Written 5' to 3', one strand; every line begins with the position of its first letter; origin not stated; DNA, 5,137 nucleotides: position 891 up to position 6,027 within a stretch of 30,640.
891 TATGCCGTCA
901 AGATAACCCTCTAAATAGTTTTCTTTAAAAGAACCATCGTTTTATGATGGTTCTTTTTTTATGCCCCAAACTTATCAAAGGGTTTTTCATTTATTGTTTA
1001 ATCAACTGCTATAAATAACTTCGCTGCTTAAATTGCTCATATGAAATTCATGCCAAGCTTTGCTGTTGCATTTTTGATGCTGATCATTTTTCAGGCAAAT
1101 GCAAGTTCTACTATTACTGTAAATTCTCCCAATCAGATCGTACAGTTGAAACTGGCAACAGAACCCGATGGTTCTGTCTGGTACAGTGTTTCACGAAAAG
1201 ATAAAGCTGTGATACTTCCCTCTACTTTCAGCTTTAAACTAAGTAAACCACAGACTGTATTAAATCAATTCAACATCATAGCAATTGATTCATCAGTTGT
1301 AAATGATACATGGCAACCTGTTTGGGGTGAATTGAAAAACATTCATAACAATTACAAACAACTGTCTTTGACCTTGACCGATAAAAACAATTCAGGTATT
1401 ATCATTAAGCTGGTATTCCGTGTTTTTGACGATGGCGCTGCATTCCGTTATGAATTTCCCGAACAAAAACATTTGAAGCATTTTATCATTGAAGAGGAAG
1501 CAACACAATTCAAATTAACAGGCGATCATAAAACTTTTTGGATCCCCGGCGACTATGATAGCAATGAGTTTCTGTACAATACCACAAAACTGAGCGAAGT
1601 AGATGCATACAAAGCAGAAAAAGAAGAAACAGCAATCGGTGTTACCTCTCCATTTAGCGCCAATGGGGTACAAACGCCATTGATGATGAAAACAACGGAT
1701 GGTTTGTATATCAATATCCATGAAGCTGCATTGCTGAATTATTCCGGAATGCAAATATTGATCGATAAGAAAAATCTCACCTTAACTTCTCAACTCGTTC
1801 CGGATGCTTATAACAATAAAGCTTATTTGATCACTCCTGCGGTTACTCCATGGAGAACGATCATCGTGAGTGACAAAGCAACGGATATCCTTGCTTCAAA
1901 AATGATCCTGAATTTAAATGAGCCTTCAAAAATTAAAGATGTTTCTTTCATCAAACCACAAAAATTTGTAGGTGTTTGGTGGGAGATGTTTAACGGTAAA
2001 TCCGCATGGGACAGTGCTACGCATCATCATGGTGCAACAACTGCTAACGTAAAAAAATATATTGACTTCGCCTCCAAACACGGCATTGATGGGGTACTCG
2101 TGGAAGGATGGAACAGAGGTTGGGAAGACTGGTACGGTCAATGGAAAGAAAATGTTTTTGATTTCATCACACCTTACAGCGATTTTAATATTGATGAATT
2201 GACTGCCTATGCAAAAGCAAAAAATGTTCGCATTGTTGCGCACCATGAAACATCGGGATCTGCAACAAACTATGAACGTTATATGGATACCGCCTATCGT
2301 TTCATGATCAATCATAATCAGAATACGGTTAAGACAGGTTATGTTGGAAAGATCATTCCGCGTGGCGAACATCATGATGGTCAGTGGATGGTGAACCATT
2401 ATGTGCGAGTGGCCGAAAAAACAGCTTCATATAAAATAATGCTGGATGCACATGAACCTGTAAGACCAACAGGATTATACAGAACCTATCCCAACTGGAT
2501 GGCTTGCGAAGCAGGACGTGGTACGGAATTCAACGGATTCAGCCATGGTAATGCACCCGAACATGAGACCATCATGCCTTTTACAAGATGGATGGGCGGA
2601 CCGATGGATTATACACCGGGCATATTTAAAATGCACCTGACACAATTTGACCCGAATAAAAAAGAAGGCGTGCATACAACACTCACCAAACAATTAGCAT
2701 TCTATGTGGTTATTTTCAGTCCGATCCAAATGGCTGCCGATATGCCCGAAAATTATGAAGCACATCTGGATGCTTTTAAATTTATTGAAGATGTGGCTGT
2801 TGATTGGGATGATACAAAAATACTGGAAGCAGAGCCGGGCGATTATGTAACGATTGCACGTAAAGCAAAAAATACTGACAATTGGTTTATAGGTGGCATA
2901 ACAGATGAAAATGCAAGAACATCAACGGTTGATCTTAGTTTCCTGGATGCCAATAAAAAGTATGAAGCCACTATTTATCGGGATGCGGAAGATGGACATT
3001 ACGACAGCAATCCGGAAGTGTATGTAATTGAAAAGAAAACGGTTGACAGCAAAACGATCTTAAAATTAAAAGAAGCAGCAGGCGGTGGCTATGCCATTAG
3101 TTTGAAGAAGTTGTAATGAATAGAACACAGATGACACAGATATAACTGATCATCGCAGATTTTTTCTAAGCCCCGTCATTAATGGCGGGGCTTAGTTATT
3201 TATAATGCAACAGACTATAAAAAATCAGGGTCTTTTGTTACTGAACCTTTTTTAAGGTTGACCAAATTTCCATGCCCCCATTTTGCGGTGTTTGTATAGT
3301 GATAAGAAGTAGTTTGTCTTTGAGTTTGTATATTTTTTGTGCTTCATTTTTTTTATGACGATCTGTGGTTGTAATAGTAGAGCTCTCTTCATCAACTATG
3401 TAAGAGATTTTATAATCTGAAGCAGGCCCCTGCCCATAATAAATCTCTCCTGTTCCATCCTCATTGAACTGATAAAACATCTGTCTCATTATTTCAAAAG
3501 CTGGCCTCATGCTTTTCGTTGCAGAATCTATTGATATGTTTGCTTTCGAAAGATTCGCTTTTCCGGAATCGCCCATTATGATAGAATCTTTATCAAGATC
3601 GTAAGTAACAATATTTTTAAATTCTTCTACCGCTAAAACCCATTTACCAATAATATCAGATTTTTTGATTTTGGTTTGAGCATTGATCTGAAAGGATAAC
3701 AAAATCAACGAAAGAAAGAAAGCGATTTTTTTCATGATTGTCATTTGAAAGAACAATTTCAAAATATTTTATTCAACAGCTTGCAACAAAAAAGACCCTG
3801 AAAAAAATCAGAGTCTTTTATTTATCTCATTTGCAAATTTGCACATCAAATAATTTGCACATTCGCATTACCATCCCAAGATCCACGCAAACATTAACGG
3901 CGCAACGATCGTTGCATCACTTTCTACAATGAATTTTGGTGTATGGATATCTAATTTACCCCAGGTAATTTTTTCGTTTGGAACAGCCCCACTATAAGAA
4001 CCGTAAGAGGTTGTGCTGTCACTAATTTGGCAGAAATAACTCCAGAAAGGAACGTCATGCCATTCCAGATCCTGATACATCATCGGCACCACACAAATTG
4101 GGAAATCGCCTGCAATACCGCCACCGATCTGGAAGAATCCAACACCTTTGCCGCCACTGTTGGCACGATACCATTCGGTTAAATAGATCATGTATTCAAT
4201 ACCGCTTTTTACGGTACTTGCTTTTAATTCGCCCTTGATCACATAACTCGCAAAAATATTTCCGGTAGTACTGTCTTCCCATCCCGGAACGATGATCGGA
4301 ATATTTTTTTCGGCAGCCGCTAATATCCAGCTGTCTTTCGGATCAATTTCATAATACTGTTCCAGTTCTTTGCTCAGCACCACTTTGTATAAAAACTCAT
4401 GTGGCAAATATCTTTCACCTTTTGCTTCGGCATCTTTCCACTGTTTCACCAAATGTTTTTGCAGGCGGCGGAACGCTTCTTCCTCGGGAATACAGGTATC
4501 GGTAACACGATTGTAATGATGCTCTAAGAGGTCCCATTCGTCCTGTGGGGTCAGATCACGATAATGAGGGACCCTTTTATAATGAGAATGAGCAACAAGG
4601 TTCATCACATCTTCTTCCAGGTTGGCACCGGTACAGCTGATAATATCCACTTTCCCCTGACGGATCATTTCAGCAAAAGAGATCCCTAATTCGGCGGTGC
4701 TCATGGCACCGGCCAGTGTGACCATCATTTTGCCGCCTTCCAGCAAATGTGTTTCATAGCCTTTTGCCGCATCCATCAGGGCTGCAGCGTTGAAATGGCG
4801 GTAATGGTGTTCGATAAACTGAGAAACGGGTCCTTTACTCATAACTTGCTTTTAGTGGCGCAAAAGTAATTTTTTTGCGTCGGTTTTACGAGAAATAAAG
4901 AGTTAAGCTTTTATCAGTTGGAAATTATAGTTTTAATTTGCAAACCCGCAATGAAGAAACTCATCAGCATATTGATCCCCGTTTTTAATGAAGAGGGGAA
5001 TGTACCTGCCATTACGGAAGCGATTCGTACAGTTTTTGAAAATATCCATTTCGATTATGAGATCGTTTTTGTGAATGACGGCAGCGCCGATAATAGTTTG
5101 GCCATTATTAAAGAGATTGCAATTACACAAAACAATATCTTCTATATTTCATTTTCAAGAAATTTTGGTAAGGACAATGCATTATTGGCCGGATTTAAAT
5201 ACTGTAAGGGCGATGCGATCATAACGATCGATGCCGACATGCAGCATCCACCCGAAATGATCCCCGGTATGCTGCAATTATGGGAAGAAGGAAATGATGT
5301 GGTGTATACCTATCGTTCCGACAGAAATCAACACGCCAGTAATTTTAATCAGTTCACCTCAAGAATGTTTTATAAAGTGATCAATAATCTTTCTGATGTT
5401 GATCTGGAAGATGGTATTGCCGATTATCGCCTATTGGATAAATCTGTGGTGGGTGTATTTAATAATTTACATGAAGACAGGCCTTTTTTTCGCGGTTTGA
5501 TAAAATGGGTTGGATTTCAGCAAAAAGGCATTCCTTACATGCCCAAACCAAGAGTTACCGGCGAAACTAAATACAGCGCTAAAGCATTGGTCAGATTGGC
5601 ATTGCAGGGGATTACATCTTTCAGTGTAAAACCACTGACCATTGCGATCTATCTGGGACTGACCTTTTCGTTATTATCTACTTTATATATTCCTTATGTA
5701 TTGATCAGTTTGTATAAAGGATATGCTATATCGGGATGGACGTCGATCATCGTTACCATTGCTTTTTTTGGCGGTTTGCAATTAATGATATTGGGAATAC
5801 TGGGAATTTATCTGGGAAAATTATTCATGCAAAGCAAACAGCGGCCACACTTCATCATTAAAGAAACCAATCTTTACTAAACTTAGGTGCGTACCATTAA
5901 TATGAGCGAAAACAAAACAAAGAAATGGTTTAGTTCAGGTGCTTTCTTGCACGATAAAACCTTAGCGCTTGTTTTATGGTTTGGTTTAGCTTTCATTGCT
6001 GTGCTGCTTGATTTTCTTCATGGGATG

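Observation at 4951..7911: GT2 - GT87 - cytoplasmic deacetylase operon: candidate undescribed amino-sugar lipid modification pathway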

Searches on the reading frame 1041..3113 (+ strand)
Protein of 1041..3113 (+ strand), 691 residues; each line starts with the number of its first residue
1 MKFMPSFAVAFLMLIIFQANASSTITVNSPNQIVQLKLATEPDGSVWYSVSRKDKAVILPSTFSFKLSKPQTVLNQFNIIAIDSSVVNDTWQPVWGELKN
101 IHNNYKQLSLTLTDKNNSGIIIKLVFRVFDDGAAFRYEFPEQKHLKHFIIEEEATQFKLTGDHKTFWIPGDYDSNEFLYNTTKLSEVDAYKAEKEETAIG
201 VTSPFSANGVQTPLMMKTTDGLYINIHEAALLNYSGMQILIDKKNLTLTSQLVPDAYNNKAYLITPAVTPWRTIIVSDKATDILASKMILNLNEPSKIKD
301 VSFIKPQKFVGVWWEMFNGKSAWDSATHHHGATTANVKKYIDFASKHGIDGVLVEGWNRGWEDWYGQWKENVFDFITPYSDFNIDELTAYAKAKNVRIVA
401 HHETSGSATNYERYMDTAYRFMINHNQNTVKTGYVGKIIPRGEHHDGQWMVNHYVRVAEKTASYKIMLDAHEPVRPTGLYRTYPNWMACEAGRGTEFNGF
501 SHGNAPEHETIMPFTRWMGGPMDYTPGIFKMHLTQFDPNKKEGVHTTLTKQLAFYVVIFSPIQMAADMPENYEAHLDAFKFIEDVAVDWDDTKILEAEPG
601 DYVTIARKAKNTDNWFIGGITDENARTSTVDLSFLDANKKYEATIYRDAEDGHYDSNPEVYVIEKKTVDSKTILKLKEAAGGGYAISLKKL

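Call 5: search_protein_families(library=pfam, proteins=[window:1041-3113:+], max_evalue=0.01)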
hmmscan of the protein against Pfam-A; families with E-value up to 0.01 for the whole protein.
window:1041-3113:+ (691 aa): 3 families
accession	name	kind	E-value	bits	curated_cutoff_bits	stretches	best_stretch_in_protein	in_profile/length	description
PF10566.15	Glyco_hydro_97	-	1.1e-99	333.7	32.5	1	300-585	1-274/275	Glycoside hydrolase 97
PF14508.12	GH97_N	-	6.2e-66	222.6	25.3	1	27-295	1-229/229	Glycosyl-hydrolase 97 N-terminal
PF14509.12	GH97_C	-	2.7e-34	117.7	25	1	588-689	1-97/97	Glycosyl-hydrolase 97 C-terminal, oligomerisation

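Call 6: search_protein_families(library=ncbifam, proteins=[window:1041-3113:+], max_evalue=0.01)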
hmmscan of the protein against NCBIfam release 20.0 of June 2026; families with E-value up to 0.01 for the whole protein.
window:1041-3113:+ (691 aa): 1 family
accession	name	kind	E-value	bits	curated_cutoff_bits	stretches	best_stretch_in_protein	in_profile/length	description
NF053844.1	RetAlphGalacBctrd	equivalog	4.3e-92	309.3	800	1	9-688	7-661/662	retaining alpha-galactosidase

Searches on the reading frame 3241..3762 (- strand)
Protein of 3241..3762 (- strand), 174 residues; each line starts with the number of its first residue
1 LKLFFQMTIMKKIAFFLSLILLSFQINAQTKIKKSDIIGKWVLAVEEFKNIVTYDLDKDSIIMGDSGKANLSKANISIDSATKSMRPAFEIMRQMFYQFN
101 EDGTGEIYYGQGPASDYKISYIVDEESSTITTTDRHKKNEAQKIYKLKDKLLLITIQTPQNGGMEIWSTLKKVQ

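Call 5: search_protein_families(library=pfam, proteins=[window:3241-3762:-], max_evalue=0.01)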
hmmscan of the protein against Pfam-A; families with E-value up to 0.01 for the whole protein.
window:3241-3762:- (174 aa): 1 family
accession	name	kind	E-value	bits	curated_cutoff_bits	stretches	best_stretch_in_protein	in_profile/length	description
PF18692.7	DUF5640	-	0.00081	19.7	28.5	1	94-159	14-76/85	Family of unknown function (DUF5640)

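Call 6: search_protein_families(library=ncbifam, proteins=[window:3241-3762:-], max_evalue=0.01)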
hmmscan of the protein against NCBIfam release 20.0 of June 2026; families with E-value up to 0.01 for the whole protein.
window:3241-3762:- (174 aa): 0 families

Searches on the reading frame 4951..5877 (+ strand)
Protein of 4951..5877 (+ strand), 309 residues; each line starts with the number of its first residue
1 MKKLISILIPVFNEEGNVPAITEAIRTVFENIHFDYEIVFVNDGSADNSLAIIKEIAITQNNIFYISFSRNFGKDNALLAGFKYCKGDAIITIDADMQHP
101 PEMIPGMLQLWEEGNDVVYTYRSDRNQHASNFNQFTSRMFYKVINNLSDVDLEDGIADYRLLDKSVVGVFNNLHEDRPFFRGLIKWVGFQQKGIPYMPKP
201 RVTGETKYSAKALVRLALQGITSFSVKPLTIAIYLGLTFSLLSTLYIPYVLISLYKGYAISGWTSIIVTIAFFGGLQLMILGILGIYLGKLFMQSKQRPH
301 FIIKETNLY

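Call 5: search_protein_families(library=pfam, proteins=[window:4951-5877:+], max_evalue=0.01)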
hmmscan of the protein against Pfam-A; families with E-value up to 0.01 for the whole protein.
window:4951-5877:+ (309 aa): 4 families
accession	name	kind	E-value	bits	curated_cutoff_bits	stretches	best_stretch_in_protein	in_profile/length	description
PF00535.33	Glycos_transf_2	-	1.2e-33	116.9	23.3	1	6-167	1-164/168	Glycosyl transferase family 2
PF10111.15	Glyco_tranf_2_2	-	6.9e-09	36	27.3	1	6-110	1-105/276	Glycosyltransferase like family 2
PF13641.12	Glyco_tranf_2_3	-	2.2e-06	28.3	27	1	5-142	3-141/230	Glycosyltransferase like family 2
PF13506.12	Glyco_transf_21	-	0.0064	16.4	21.7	1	74-146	18-93/174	Glycosyl transferase family 21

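Call 6: search_protein_families(library=ncbifam, proteins=[window:4951-5877:+], max_evalue=0.01)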
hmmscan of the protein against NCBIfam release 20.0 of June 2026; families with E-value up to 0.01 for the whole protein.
window:4951-5877:+ (309 aa): 22 families
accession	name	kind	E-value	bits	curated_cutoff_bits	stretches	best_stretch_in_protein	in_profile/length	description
NF047588.1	GlcsyltransPgfSStrep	equivalog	1.7e-89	300.1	500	1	5-308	3-307/308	glycosyltransferase PgfS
NF007986.1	PRK10714.1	equivalog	1.4e-47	162.3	529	1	4-305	7-310/316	undecaprenyl-phosphate 4-deoxy-4-formamido-L-arabinose transferase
TIGR03937.1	PgaC_IcaA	equivalog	1.5e-17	63.7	422.3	1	3-97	45-136/407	poly-beta-1,6-N-acetyl-D-glucosamine synthase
NF007482.0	PRK10073.1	equivalog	2.4e-11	43.2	423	1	3-115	6-114/334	glycosyltransferase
NF058614.1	PPMAGASynPpgS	equivalog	2.2e-09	37.1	370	1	7-165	4-160/226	polyprenyl-phospho-N-acetylgalactosaminyl synthase PpgS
NF041875.1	EPS_EpsD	equivalog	2.4e-09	37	370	1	5-148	1-144/325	exopolysaccharide biosynthesis glycosyltransferase EpsD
TIGR04283.1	glyco_like_mftF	equivalog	9e-09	35.2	182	1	5-136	1-124/221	TIGR04283 family arsenosugar biosynthesis glycosyltransferase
NF010496.0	PRK13915.1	equivalog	2.5e-08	33.4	262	1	3-109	31-140/307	glucosyl-3-phosphoglycerate synthase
NF047683.1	TeichurnBiosyTuaG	equivalog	2.7e-08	33.8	400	1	2-120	5-119/252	teichuronic acid biosynthesis protein TuaG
TIGR04182.1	glyco_TIGR04182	equivalog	3.1e-08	33.4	325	1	5-167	2-156/293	S-layer glycoprotein N-glycosyltransferase AglJ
TIGR03111.1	glyc2_xrt_Gpos1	hypoth_equivalog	1.1e-06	27.8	363.95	1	5-117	51-162/439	TIGR03111 family XrtG-associated glycosyltransferase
NF041391.1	DPhHxTase_Halo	equivalog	4e-06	26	375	1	12-167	4-150/213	dolichyl-phosphate hexose transferase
TIGR04242.1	nodulat_NodC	equivalog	4.1e-06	26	550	1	5-102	50-147/395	chitooligosaccharide synthase NodC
NF050050.1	ProtGlycPglI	equivalog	7.2e-05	22.3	500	1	4-115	3-112/306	GalNAc(5)-diNAcBac-PP-undecaprenol beta-1,3-glucosyltransferase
NF038302.1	EPS_HpsE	equivalog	0.00019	20.5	300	1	5-96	3-96/307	hormogonium polysaccharide biosynthesis glycosyltransferase HpsE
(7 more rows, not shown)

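Call 9: search_solved_structures(query=window:4951-5877:+, max_evalue=0.001)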
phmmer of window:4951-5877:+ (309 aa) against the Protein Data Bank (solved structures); distinct sequences matched with E-value up to 0.001: 12.
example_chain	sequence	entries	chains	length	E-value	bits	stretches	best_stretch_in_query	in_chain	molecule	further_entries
5ekp_C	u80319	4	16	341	3.8e-70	240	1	5-305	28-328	Uncharacterized glycosyltransferase sll0501 | Glycosyltransferase sll0501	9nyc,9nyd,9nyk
9nye_A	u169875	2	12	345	4e-70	240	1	5-305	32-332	Glycosyltransferase sll0501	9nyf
5eke_A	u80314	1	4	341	4.9e-70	239.7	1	5-305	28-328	Uncharacterized glycosyltransferase sll0501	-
9hwj_A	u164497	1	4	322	2.5e-42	148.7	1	3-305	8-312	Undecaprenyl-phosphate 4-deoxy-4-formamido-L-arabinose transferase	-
9bhc_C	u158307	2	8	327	1.6e-38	136.1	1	3-305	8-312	Undecaprenyl-phosphate 4-deoxy-4-formamido-L-arabinose transferase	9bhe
8vxh_A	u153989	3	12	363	2.4e-38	135.6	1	3-305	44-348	Undecaprenyl-phosphate 4-deoxy-4-formamido-L-arabinose transferase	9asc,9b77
5mlz_A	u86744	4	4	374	2.9e-16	63.1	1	5-213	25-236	Dolichol monophosphate mannose synthase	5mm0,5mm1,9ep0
2z87_A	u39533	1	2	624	2.4e-10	43.7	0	5-117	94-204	Chondroitin synthase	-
2z86_A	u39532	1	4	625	2.4e-10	43.7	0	5-117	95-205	Chondroitin synthase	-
5hea_A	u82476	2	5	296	5.5e-09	39.2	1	3-128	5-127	Putative glycosyltransferase (GalT1)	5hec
9jma_A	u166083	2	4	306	0.00019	24.3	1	4-120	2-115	GalNAc(5)-diNAcBac-PP-undecaprenol beta-1,3-glucosyltransferase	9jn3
6p61_A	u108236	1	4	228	0.00082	22.2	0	4-97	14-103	Glycosyltransferase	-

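Call 91: search_solved_structures(query=window:4951-5877:+, max_evalue=1e-30, show_alignments=4)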
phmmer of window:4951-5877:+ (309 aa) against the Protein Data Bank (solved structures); distinct sequences matched with E-value up to 1e-30: 6.
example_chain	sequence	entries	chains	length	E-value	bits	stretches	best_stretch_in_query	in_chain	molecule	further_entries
5ekp_C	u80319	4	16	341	3.8e-70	240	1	5-305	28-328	Uncharacterized glycosyltransferase sll0501 | Glycosyltransferase sll0501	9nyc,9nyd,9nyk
9nye_A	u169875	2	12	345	4e-70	240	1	5-305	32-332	Glycosyltransferase sll0501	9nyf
5eke_A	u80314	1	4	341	4.9e-70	239.7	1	5-305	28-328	Uncharacterized glycosyltransferase sll0501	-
9hwj_A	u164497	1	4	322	2.5e-42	148.7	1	3-305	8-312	Undecaprenyl-phosphate 4-deoxy-4-formamido-L-arabinose transferase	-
9bhc_C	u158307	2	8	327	1.6e-38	136.1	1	3-305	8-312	Undecaprenyl-phosphate 4-deoxy-4-formamido-L-arabinose transferase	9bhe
8vxh_A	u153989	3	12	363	2.4e-38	135.6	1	3-305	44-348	Undecaprenyl-phosphate 4-deoxy-4-formamido-L-arabinose transferase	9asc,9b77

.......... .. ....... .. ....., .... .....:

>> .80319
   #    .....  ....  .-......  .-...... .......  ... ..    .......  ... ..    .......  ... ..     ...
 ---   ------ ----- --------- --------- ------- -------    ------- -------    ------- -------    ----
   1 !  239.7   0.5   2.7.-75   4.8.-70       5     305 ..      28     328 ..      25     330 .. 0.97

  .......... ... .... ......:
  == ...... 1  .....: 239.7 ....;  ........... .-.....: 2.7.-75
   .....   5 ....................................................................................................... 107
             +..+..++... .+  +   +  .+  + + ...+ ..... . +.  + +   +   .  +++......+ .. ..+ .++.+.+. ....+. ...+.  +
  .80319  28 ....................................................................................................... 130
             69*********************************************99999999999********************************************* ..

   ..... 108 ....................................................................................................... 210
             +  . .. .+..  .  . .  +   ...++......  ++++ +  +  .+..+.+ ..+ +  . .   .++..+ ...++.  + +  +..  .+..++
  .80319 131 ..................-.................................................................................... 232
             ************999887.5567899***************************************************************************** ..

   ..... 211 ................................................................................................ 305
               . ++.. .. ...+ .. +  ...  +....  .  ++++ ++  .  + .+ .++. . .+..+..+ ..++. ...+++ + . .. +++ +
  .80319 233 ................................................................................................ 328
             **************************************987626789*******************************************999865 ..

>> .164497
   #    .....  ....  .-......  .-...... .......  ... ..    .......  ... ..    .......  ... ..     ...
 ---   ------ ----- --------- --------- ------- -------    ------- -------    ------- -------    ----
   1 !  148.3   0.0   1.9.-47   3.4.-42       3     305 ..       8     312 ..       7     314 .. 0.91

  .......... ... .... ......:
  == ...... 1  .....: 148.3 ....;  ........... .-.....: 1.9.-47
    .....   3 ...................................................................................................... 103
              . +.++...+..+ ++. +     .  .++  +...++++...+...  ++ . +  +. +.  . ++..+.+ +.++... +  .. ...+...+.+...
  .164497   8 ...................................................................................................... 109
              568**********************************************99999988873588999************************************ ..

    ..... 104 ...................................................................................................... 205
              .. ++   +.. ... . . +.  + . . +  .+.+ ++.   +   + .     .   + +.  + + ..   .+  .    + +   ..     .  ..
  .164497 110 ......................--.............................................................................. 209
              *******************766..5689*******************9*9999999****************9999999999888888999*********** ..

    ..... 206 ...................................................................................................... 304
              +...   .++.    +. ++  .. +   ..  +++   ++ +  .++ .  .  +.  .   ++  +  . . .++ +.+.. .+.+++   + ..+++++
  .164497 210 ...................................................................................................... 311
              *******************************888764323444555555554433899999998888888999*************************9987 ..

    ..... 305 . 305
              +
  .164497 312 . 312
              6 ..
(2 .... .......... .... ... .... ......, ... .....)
